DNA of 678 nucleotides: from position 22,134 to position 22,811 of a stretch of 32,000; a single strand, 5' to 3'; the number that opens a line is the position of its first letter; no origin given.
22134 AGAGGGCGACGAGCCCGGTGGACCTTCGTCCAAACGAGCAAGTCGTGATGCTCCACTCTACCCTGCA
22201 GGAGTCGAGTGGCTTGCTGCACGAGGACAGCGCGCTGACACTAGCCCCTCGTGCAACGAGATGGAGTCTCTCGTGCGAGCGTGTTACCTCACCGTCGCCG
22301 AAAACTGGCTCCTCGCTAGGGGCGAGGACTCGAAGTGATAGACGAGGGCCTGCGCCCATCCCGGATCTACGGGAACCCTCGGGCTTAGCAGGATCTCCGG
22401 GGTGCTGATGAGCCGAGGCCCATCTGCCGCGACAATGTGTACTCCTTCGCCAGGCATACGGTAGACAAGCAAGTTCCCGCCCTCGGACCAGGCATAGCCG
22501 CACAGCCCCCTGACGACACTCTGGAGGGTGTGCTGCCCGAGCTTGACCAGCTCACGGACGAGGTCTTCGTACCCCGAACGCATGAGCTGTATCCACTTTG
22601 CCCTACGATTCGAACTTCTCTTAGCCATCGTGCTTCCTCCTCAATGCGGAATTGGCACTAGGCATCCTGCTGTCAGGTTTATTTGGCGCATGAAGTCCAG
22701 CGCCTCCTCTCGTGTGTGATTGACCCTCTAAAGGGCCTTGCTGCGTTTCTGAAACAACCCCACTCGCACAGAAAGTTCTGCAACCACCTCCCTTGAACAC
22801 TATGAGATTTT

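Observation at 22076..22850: GC-rich (about 60%) 0.8-kb insert between rpmA and rplS: an orphan RelE/ParE-like ORF in hairpin-rich sequence that looks non-coding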

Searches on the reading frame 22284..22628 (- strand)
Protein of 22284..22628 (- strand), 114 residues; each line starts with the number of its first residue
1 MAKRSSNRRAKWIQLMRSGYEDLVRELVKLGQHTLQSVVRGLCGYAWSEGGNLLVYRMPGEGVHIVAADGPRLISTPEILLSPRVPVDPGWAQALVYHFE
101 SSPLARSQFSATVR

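Call 7: search_protein_families(library=pfam, proteins=[window:22284-22628:-], max_evalue=10)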
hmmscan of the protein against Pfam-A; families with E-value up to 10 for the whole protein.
window:22284-22628:- (114 aa): 0 families

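Call 10: find_homologous_proteins(query=window:22284-22628:-, max_evalue=0.01)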
Query window:22284-22628:- (114 aa): 1 proteins with E <= 0.01 among 5 candidates.
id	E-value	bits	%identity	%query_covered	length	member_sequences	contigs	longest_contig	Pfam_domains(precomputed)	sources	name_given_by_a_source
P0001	4.7e-70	250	100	100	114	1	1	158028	-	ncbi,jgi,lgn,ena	ncbi:MAG: hypothetical protein WC080_03035 [Patescibacteria group bacterium]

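Call 15: find_encoding_contigs(protein=P0001, flank=10000, max_places=6)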
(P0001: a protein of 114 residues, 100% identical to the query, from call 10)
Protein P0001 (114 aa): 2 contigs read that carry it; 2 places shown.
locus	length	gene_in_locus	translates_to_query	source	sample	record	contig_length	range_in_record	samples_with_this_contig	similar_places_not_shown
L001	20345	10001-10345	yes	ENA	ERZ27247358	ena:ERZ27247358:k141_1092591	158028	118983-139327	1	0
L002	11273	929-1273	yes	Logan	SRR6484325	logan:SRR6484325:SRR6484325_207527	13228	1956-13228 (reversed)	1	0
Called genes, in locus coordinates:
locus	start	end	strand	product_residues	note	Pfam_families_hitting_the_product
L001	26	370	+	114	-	-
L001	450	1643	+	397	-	PF00675:Peptidase_M16, PF05193:Peptidase_M16_C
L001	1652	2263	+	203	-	PF00334:NDK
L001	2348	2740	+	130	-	PF13366:PDDEXK_3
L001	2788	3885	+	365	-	PF00953:Glycos_transf_4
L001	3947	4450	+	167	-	-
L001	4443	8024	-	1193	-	PF02811:PHP, PF07733:DNA_pol3_alpha, PF17657:DNA_pol3_finger, PF14579:HHH_6, PF12836:HHH_3 (weak), PF01336:tRNA_anti-codon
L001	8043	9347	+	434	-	PF01555:N6_N4_Mtase, PF01170:UPF0020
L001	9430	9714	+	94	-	PF01016:Ribosomal_L27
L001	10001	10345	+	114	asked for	-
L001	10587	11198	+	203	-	PF01245:Ribosomal_L19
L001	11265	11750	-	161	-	PF10862:FcoT (faint)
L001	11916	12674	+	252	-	PF01978:TrmB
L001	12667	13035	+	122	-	PF08378:NERD (weak), PF02021:UPF0102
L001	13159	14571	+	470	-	PF00749:tRNA-synt_1c, PF19269:Anticodon_2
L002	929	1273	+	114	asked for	-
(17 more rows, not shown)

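Call 27: search_protein_representatives(protein=window:22284-22628:-)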
Query: 114 residues. Proteins with E-value up to 0.001 (for the whole library): 7; up to 1e-10: 2; up to 1e-30: 1. The best 7 are listed.
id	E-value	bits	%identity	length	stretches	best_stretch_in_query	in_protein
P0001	1.5e-70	250.1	100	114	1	1-114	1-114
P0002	1.4e-14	69.8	36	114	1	5-111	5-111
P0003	5.4e-07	45.4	47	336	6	12-34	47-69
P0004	1.9e-06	43.6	35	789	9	56-110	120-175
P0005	4.4e-05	39.2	27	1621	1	53-108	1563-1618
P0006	2.9e-04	36.6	25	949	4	35-86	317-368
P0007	8.9e-04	35.0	32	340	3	36-81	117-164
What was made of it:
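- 22284..22628 (-): ORF114: a real protein-coding gene for a basic (pI 9.9) 114-aa orphan protein. Only one homolog cluster exists among 1.84 billion representative proteins: P0002, 114 aa, E 1.4e-14 (call 27).
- ORF114 has only one homolog cluster among 1.84 billion representatives (call 27).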

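Call 29: find_encoding_contigs(protein=P0002, flank=6000)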
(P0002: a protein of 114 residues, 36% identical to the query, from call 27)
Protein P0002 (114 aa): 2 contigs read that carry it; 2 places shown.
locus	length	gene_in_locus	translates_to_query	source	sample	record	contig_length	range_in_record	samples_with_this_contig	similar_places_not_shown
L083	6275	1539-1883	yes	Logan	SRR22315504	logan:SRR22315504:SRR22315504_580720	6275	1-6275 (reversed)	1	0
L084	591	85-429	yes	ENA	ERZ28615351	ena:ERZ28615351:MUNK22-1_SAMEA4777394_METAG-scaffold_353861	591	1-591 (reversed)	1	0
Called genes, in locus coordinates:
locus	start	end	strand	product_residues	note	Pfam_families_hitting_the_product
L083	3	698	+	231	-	?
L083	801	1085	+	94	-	PF01016:Ribosomal_L27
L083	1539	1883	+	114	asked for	-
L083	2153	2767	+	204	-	PF01245:Ribosomal_L19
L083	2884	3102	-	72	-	-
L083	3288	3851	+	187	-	-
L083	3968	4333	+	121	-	PF08378:NERD, PF02021:UPF0102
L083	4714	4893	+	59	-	-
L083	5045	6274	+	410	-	?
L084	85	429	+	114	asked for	-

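Call 42: find_homologous_proteins(query=A1, max_evalue=0.1)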
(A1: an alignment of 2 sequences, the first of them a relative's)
Query A1 (2 sequences) (114 aa, profile of the alignment): 2 proteins with E <= 0.1 among 140 candidates.
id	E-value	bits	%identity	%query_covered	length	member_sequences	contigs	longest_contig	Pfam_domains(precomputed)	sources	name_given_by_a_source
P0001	1.7e-59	216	100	100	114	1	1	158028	-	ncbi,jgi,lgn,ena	ncbi:MAG: hypothetical protein WC080_03035 [Patescibacteria group bacterium]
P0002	1.8e-59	216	38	96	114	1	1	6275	-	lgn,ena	-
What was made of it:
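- Tried and rejected: The word-indexed search of 5.8 billion proteins, with the single sequence and with the 2-sequence profile, returned only the two family members (calls 10, 42).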

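Call 50: predict_structure(alignment_id=A1)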
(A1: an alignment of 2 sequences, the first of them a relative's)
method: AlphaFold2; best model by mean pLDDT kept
length: 114 residues; sequences in the alignment: 2
mean_pLDDT: 48.0   pTM: 0.33
mean pLDDT of the five models: 48.0, 44.2, 42.9, 42.4, 40.6
residues with pLDDT >= 90: 0; 70-90: 0; 50-70: 43; < 50: 71
segments of 3 or more residues with pLDDT < 50: 1-4, 43-53, 57-59, 62-64, 66-114
pLDDT, mean of each block of 10 residues (from residue 1): 54 62 60 59 39 47 47 45 41 41 37 33
secondary structure, 60 per line:
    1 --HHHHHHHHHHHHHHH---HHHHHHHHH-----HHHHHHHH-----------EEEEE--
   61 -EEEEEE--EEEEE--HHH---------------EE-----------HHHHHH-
elements in order: H3-17 H21-29 H35-42 E54-58 E62-67 E70-74 H108-113
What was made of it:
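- On RelE/ParE/YoeB/HigB toxin superfamily: The AlphaFold2 model built from the 2-sequence alignment has mean pLDDT 48 (call 50).
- The low-confidence model has three helices followed by three strands (call 50), an order loosely like ParE/RelE.
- Tried and rejected: AlphaFold2 gave pLDDT 48, so I ran no fold search because matches would be meaningless (call 50).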

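Call 51: search_protein_families(library=padloc, proteins=[P0001, P0002], max_evalue=10)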
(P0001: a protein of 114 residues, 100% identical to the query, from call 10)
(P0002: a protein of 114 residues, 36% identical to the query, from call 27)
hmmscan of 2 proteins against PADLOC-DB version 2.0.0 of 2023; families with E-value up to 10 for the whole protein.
P0001 (114 aa): 0 families

P0002 (114 aa): 0 families

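Call 52: search_protein_families(library=phrogs, proteins=[P0001, P0002], max_evalue=10)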
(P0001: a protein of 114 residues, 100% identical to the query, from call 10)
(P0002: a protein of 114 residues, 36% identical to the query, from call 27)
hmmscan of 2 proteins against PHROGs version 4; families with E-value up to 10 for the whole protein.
P0001 (114 aa): 0 families

P0002 (114 aa): 2 families
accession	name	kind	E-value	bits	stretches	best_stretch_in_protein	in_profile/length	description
phrog_7783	-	unknown function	0.24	11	1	32-78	254-300/634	-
phrog_19138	-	unknown function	0.26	12.8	1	25-53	7-35/97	-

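Call 53: search_protein_families(library=ncbifam, proteins=[P0001, P0002], max_evalue=10)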
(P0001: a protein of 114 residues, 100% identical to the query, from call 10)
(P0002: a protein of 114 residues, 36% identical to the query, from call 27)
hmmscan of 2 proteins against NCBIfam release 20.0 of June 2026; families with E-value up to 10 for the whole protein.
P0001 (114 aa): 0 families

P0002 (114 aa): 0 families

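Call 54: search_solved_structures(query=A1, max_evalue=10)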
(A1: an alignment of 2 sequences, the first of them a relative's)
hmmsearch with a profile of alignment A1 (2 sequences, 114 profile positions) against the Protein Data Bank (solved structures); distinct sequences matched with E-value up to 10: 5.
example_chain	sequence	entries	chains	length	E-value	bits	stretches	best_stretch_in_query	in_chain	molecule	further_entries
6frk_r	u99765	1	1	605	1.1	12.3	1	68-103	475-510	Signal recognition particle subunit SRP72,Signal recognition particle subunit SRP72,Signal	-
7nfx_z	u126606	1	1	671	1.3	12.2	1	68-103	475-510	Signal recognition particle subunit SRP72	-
8qvw_B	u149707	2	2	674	1.3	12.2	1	68-103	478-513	Signal recognition particle subunit SRP72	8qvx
7obq_z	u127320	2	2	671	1.4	12.1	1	68-103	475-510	Signal recognition particle subunit SRP72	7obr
5bpx_A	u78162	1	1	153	1.4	12.1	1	7-69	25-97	2,4'-dihydroxyacetophenone dioxygenase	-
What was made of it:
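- On RelE/ParE/YoeB/HigB toxin superfamily: The PDB profile search found only chance hits with E above 1 (call 54).
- Tried and rejected: Pfam, NCBIfam, PADLOC, PHROGs and PDB sequences gave nothing (calls 7, 51-54).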

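Call 74: search_protein_families(library=pfam, proteins=[P0002], max_evalue=1)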
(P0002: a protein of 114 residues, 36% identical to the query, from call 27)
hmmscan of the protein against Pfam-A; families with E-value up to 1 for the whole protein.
P0002 (114 aa): 0 families
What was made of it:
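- None of the ORFs has a known domain (calls 7, 74).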

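Call 76: find_related_loci(query=A1, collection=viral_contigs, flank=3000)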
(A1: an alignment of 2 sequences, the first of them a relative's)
Query A1 (114 aa) in viral_contigs; peptide patterns used: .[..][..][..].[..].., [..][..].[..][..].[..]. (x = any residue, [..] = any of these).
54 stretches matched a pattern, but none encodes a relative of the query by tblastn (E <= 1e-3).

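Call 90: search_dna_similar(query=P0001, collection=plasmids, mode=protein, max_evalue=1, max_rows=10)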
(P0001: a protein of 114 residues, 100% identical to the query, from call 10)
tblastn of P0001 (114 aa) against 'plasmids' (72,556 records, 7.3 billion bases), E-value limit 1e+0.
No match.
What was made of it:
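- Closest known: RelE/ParE toxin superfamily. Different: No sequence match in any library, no antitoxin partner, and a different genomic setting (calls 7, 51-54, 90).
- No PDB sequence match (call 54) and no plasmid match (call 90).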

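Call 91: search_dna_similar(query=P0001, collection=phages, mode=protein, max_evalue=1, max_rows=10)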
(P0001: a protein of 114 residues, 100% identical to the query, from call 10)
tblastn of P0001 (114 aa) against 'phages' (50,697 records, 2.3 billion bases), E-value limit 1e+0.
Records with a match: 16; places in all: 16; records where one place covers at least 80% of the query: 0.
Best place of each record, by identity: <60% 16.
By first word of the organism name: Mycobacterium 16.
By host as written in the record: Mycobacterium smegmatis mc2 155 15; Mycobacterium smegmatis mc2155 1.
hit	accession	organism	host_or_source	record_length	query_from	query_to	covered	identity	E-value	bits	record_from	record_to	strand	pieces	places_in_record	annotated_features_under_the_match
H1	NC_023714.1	Mycobacterium phage LinStu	Mycobacterium smegmatis mc2 155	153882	74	113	35%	44.2%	9e-1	34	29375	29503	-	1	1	79: TatC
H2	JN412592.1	Mycobacterium phage LinStu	Mycobacterium smegmatis mc2 155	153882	74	113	35%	44.2%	9e-1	34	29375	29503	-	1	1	79: hypothetical protein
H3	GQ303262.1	Mycobacterium phage LRRHood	Mycobacterium smegmatis mc2 155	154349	74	113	35%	44.2%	9e-1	34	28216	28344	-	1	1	74: hypothetical protein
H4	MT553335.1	Mycobacterium phage Ronan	Mycobacterium smegmatis mc2155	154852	74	113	35%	44.2%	9e-1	34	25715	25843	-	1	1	73: hypothetical protein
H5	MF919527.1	Mycobacterium phage Phox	Mycobacterium smegmatis mc2 155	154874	74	113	35%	44.2%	9e-1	34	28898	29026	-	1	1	hypothetical protein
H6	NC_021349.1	Mycobacterium phage Astraea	Mycobacterium smegmatis mc2 155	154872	74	113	35%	44.2%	9e-1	34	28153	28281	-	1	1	78: hypothetical protein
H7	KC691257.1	Mycobacterium phage Astraea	Mycobacterium smegmatis mc2 155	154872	74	113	35%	44.2%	9e-1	34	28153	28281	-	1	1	78: hypothetical protein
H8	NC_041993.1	Mycobacterium phage Sebata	Mycobacterium smegmatis mc2 155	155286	74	113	35%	44.2%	9e-1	34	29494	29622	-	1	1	80: hypothetical protein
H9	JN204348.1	Mycobacterium phage Sebata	Mycobacterium smegmatis mc2 155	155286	74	113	35%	44.2%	9e-1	34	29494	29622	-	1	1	80: hypothetical protein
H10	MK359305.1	Mycobacterium phage Teardrop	Mycobacterium smegmatis mc2 155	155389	74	113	35%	44.2%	9e-1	34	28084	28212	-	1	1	80: hypothetical protein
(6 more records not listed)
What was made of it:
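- Tried and rejected: tblastn of ORF114: no plasmid match, and only chance mycobacteriophage hits at E = 0.9 (calls 90, 91).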

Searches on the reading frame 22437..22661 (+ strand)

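Call 7: search_protein_families(library=pfam, proteins=[window:22437-22661:+], max_evalue=10)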
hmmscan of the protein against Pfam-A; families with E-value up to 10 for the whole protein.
window:22437-22661:+ (74 aa): 1 family
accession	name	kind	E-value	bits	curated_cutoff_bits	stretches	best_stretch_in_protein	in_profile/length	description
PF19361.4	DUF5937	-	0.063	12.9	27.1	1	22-52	78-108/267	Family of unknown function (DUF5937)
